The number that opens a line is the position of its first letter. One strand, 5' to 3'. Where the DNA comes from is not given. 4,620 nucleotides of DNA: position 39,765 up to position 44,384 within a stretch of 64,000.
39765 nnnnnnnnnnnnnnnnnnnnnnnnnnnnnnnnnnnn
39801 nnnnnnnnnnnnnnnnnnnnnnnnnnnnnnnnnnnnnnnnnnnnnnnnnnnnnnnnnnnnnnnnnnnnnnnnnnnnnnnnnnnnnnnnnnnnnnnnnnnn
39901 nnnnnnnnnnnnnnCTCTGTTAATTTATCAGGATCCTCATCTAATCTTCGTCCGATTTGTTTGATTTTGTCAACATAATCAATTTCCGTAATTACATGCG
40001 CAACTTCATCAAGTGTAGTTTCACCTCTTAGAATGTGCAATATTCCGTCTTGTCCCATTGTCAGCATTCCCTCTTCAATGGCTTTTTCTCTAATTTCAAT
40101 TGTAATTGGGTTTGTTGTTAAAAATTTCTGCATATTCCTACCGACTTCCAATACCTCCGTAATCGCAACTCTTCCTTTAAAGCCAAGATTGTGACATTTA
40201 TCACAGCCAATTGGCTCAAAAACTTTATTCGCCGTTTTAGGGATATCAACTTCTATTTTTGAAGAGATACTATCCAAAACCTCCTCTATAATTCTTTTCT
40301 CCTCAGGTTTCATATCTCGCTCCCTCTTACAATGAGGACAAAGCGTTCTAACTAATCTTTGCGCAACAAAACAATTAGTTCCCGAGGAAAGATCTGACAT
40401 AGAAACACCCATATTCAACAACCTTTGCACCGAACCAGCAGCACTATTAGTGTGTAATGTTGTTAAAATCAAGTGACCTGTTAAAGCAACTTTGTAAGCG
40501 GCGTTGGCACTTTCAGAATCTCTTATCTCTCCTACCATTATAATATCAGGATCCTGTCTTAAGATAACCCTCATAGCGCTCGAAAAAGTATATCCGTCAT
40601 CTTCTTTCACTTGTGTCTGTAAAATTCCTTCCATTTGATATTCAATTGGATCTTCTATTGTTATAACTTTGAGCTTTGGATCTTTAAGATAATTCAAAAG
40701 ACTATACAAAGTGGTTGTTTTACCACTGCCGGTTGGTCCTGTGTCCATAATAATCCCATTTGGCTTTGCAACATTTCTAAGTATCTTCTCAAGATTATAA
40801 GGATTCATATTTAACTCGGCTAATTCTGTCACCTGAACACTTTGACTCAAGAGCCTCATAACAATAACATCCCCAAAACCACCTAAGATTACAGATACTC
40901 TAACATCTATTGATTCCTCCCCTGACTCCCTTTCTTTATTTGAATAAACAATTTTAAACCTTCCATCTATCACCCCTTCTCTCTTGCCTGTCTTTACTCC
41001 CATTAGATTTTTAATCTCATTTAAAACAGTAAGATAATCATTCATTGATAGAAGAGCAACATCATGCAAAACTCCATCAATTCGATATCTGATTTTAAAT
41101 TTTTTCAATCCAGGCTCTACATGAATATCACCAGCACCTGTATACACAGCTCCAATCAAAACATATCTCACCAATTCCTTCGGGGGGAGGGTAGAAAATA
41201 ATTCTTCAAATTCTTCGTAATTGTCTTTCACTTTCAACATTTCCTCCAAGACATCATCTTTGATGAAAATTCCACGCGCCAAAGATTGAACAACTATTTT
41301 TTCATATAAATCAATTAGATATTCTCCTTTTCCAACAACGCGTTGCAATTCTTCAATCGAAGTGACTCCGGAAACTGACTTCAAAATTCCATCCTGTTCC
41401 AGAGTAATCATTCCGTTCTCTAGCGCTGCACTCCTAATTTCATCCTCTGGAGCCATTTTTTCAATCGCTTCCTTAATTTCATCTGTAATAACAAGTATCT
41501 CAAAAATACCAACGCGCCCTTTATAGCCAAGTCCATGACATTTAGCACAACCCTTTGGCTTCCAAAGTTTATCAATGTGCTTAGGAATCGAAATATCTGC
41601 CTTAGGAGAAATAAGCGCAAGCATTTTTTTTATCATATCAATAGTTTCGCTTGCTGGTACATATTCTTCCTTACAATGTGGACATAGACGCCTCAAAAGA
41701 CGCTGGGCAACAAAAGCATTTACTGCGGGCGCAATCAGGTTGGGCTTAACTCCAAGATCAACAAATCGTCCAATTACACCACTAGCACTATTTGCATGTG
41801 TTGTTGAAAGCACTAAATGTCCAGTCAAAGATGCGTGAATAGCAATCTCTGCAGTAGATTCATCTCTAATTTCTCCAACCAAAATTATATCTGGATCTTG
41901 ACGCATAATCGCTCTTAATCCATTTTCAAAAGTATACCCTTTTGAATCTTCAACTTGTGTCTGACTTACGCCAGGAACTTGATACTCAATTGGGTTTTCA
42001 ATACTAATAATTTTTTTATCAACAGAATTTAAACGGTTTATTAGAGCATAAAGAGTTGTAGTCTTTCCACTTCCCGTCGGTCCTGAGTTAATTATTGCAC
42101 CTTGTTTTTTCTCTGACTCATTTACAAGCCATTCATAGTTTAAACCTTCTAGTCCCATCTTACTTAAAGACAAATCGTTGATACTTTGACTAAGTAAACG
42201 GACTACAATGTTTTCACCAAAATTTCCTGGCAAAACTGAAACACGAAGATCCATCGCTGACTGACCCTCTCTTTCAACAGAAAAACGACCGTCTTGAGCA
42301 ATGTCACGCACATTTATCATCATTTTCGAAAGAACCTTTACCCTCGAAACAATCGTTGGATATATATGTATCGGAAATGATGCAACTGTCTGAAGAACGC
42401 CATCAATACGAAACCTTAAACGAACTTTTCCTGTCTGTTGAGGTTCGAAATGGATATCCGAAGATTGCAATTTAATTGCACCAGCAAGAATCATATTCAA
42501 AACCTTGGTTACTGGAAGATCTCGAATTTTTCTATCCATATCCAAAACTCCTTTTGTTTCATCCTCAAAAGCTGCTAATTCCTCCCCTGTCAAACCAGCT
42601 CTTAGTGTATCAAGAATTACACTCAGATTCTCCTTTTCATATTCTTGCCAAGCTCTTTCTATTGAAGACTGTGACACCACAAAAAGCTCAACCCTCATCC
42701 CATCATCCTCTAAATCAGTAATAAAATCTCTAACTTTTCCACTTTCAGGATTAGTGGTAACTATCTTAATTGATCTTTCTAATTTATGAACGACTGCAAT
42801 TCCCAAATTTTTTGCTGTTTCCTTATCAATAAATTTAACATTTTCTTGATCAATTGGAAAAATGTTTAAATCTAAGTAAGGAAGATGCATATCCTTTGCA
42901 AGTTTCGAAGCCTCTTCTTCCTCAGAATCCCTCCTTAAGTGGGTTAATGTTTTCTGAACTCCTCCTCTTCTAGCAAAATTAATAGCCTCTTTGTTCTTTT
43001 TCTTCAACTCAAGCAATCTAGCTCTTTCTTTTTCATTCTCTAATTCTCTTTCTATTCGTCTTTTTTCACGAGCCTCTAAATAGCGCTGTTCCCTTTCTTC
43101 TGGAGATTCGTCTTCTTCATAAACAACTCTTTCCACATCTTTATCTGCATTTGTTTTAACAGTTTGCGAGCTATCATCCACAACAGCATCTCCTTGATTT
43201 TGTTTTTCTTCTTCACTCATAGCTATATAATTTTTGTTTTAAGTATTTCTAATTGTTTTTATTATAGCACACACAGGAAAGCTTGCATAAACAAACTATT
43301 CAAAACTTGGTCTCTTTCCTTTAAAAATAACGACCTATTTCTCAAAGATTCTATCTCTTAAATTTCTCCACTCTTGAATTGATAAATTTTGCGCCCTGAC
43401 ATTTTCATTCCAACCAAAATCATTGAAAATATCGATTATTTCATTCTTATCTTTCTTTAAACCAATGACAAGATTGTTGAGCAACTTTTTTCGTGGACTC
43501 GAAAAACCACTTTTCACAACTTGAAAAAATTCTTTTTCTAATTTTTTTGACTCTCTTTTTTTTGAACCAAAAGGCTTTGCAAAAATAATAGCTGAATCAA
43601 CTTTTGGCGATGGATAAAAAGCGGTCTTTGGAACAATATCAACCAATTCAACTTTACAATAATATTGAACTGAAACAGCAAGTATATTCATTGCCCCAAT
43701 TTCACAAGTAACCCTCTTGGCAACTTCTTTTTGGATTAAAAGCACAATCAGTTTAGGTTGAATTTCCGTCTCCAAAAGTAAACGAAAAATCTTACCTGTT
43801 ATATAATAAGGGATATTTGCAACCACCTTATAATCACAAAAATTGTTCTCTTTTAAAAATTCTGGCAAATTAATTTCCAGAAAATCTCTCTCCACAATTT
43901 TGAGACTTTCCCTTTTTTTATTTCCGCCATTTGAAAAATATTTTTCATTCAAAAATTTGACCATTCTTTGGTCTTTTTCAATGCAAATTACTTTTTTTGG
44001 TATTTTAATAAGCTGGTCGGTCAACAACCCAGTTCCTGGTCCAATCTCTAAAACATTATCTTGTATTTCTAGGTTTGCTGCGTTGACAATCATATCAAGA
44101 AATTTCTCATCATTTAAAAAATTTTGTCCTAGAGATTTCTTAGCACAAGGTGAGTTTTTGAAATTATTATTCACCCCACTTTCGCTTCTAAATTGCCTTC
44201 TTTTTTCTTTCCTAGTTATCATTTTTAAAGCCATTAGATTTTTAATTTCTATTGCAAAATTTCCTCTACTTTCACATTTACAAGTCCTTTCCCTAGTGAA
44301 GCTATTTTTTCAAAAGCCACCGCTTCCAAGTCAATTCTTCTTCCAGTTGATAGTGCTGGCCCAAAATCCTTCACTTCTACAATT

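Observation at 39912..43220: Head-to-tail fusion of two complete PilB/GspE secretion ATPases in one 1102-aa polypeptide, orphaned from other pilus genes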

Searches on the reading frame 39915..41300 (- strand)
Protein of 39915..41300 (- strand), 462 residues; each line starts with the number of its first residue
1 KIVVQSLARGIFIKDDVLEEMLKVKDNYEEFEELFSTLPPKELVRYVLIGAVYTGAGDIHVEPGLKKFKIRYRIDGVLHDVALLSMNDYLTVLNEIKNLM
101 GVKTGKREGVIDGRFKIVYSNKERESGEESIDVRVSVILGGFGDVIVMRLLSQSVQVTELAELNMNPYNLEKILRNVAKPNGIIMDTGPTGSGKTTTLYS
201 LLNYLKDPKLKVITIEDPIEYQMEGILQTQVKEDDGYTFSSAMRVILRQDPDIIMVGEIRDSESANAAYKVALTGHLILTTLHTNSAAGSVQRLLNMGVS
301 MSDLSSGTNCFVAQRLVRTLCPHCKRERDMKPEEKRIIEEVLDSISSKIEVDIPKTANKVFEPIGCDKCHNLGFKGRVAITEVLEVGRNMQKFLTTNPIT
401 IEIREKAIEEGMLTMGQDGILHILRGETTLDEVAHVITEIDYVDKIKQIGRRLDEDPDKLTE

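Call 55: search_protein_families(library=ncbifam, proteins=[window:39915-41300:-], max_evalue=1e-20)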
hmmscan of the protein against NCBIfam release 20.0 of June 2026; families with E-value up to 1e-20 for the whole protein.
window:39915-41300:- (462 aa): 7 families
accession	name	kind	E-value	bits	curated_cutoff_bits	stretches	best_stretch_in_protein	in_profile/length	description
TIGR02533.1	type_II_gspE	equivalog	4.5e-114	381.8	630.25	1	18-436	87-485/486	type II secretion system ATPase GspE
TIGR02538.1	type_IV_pilB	equivalog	3.8e-111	372.4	675.65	1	37-437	178-562/564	type IV-A pilus assembly ATPase PilB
NF053534.1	T4PilAsmATPsTfpB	equivalog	1.7e-99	333.8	850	1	43-437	204-582/584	type IV pilus assembly ATPase TfpB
NF007755.0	PRK10436.1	equivalog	1.6e-98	330.4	617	1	18-438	63-460/465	type II secretion system protein GspE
NF041000.1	ATPase_ComGA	equivalog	1.1e-62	211.5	300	1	48-318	4-266/267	competence type IV pilus ATPase ComGA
TIGR01420.1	pilT_fam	subfamily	6.6e-46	157.1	319.1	1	51-297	9-242/343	PilT/PilU family type 4a pilus ATPase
TIGR02525.1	plasmid_TraJ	equivalog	1.6e-25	89.9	368.3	1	147-298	121-273/372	plasmid transfer ATPase TraJ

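Call 57: search_solved_structures(query=window:39915-41300:-, max_evalue=1e-30)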
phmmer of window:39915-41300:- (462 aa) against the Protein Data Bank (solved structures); distinct sequences matched with E-value up to 1e-30: 12.
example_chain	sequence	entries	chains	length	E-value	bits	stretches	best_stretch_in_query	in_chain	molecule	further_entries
3jc8_Ba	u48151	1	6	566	7.3e-83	281.9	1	18-434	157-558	Type IV-A pilus assembly ATPase PilB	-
5zfr_A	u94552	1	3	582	6.4e-80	272.2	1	31-437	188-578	Type IV pilus biogenesis ATPase PilB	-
6olj_C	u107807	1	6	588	9e-80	271.7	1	30-437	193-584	Type IV pilus biogenesis ATPase PilB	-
5tsg_B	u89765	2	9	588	1.9e-79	270.7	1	30-437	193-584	Type IV pilus biogenesis ATPase PilB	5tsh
5oiu_A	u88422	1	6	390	6.1e-78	265.7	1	41-434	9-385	Type IV pilus assembly protein PilF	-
6ejf_A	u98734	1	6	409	6.3e-78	265.6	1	42-434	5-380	Type IV pilus assembly protein PilF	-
5it5_F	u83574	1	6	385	7.4e-78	265.4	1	42-434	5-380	ATP binding motif-containing protein PilF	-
6f8l_G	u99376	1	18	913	2.8e-77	263.5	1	41-434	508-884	Type IV pilus assembly protein PilF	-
4pht_A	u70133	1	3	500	2.3e-75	257.2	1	29-438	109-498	General secretory pathway protein E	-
4ksr_A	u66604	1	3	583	9.4e-75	255.2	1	35-439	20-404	Type II secretion system protein E, Hemolysin-coregulated protein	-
4kss_A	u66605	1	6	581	1.4e-74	254.7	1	35-439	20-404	Type II secretion system protein E, hemolysin-coregulated protein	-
1p9r_A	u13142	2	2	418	1.4e-74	254.6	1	32-434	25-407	General secretion pathway protein E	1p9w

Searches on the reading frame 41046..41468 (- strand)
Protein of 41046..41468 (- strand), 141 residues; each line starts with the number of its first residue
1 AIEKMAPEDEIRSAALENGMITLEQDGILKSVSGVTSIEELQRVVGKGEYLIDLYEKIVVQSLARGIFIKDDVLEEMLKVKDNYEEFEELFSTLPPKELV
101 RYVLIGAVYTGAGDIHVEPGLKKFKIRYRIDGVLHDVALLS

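Call 53: search_protein_representatives(protein=window:41046-41468:-)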
Query: 141 residues. Proteins with E-value up to 0.001 (for the whole library): 2118; up to 1e-10: 72; up to 1e-30: 9. The best 150 are listed.
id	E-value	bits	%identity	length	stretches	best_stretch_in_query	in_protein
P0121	9.5e-46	171.1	42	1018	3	7-140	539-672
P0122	3.4e-35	137.0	40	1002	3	10-140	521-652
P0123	4.9e-35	136.5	36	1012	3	4-140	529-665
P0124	5.5e-35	136.3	39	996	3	4-138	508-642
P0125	1.7e-33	131.5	39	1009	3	7-138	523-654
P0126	1.8e-33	131.4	44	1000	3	10-138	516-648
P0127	2.8e-33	130.7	36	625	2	3-138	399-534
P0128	1.4e-32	128.5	37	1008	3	5-137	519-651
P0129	1.1e-31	125.6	44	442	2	5-139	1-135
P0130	2.0e-26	108.6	35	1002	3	3-135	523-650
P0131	1.1e-25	106.2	35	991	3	11-140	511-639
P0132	5.5e-21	91.0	38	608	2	6-140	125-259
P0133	7.0e-21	90.7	37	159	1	6-140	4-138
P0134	7.9e-20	87.3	38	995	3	10-140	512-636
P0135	1.1e-19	86.8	37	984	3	6-137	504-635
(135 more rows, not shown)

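Call 74: find_homologous_proteins(query=window:41046-41468:-, max_evalue=1e-18)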
Query window:41046-41468:-: 59 candidates shared short words with the query, none scored E <= 1e-18.

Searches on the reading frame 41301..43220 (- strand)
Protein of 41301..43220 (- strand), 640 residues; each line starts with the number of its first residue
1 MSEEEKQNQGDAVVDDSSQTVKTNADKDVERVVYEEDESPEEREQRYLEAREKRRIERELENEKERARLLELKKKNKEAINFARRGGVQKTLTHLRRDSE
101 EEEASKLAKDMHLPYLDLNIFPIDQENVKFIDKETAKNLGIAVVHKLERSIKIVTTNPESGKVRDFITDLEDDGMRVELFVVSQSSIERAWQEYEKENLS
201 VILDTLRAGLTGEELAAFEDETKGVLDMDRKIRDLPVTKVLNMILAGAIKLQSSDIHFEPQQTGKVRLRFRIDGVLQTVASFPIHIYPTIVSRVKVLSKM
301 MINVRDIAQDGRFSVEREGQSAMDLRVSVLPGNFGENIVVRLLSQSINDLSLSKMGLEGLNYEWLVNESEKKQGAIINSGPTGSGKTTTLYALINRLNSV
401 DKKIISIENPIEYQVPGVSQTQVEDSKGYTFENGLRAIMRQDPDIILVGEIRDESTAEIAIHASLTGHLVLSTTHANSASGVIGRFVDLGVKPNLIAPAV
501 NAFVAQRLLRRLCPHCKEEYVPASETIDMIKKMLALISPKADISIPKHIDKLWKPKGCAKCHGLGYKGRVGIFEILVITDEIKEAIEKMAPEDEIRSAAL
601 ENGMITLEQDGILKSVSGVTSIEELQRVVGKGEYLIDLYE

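Call 55: search_protein_families(library=ncbifam, proteins=[window:41301-43220:-], max_evalue=1e-20)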
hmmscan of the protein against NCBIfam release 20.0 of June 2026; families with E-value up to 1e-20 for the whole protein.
window:41301-43220:- (640 aa): 7 families
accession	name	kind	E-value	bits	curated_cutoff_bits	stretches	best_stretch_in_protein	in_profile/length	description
TIGR02538.1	type_IV_pilB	equivalog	1.7e-140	469.3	675.65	1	84-629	27-562/564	type IV-A pilus assembly ATPase PilB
TIGR02533.1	type_II_gspE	equivalog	2.8e-137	458.3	630.25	1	136-628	9-485/486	type II secretion system ATPase GspE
NF007755.0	PRK10436.1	equivalog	6.4e-115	384.5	617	1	211-631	67-461/465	type II secretion system protein GspE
NF053534.1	T4PilAsmATPsTfpB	equivalog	1.1e-112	377.3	850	1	101-629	66-582/584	type IV pilus assembly ATPase TfpB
NF041000.1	ATPase_ComGA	equivalog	1.8e-70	237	300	1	243-510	2-266/267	competence type IV pilus ATPase ComGA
TIGR01420.1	pilT_fam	subfamily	4.7e-50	170.8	319.1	1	241-510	2-269/343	PilT/PilU family type 4a pilus ATPase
TIGR02525.1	plasmid_TraJ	equivalog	5e-22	78.4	368.3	1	338-489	120-272/372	plasmid transfer ATPase TraJ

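Call 56: search_solved_structures(query=window:41301-43220:-, max_evalue=1e-30)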
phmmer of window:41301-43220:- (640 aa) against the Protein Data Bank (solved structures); distinct sequences matched with E-value up to 1e-30: 12.
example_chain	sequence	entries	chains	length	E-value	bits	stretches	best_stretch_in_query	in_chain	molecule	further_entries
5zfr_A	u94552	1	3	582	1.8e-106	360.1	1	99-629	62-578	Type IV pilus biogenesis ATPase PilB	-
3jc8_Ba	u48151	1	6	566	1.8e-105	356.9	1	99-625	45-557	Type IV-A pilus assembly ATPase PilB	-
6olj_C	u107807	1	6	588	2.2e-105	356.6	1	98-629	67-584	Type IV pilus biogenesis ATPase PilB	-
5tsg_B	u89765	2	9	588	3.6e-105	355.9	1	98-629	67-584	Type IV pilus biogenesis ATPase PilB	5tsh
4pht_A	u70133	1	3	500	6.3e-94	318.7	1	227-629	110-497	General secretory pathway protein E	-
4ksr_A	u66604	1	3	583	5.9e-91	308.9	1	231-631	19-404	Type II secretion system protein E, Hemolysin-coregulated protein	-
4kss_A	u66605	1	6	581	6.1e-91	308.9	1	231-630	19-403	Type II secretion system protein E, hemolysin-coregulated protein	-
1p9r_A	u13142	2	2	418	1e-90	308.1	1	227-627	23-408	General secretion pathway protein E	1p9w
6f8l_G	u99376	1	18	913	1.5e-88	301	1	76-625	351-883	Type IV pilus assembly protein PilF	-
5oiu_A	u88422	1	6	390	2.7e-86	293.5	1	238-625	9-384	Type IV pilus assembly protein PilF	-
6ejf_A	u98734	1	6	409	3.3e-86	293.3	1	239-625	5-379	Type IV pilus assembly protein PilF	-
5it5_F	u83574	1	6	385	3.8e-86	293.1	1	239-625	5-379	ATP binding motif-containing protein PilF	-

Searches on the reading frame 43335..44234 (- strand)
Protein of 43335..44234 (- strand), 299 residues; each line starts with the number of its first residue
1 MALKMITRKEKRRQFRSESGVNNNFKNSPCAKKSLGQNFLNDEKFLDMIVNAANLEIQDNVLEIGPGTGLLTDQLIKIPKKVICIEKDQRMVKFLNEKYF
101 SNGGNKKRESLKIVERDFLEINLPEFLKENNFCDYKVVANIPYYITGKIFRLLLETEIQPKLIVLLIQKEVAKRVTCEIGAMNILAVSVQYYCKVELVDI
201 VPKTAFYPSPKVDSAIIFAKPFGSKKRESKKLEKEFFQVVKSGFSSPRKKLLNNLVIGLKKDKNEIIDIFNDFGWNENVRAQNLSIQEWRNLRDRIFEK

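Call 11: search_protein_families(library=pfam, proteins=[window:43335-44234:-], max_evalue=0.001)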
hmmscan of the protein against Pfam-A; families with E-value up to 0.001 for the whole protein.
window:43335-44234:- (299 aa): 2 families
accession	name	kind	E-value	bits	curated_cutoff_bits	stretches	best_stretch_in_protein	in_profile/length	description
PF00398.26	RrnaAD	-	1.6e-55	188.5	24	1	31-294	4-259/263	Ribosomal RNA adenine dimethylase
PF13649.12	Methyltransf_25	-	0.00066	20.8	27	0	61-121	1-58/97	Methyltransferase domain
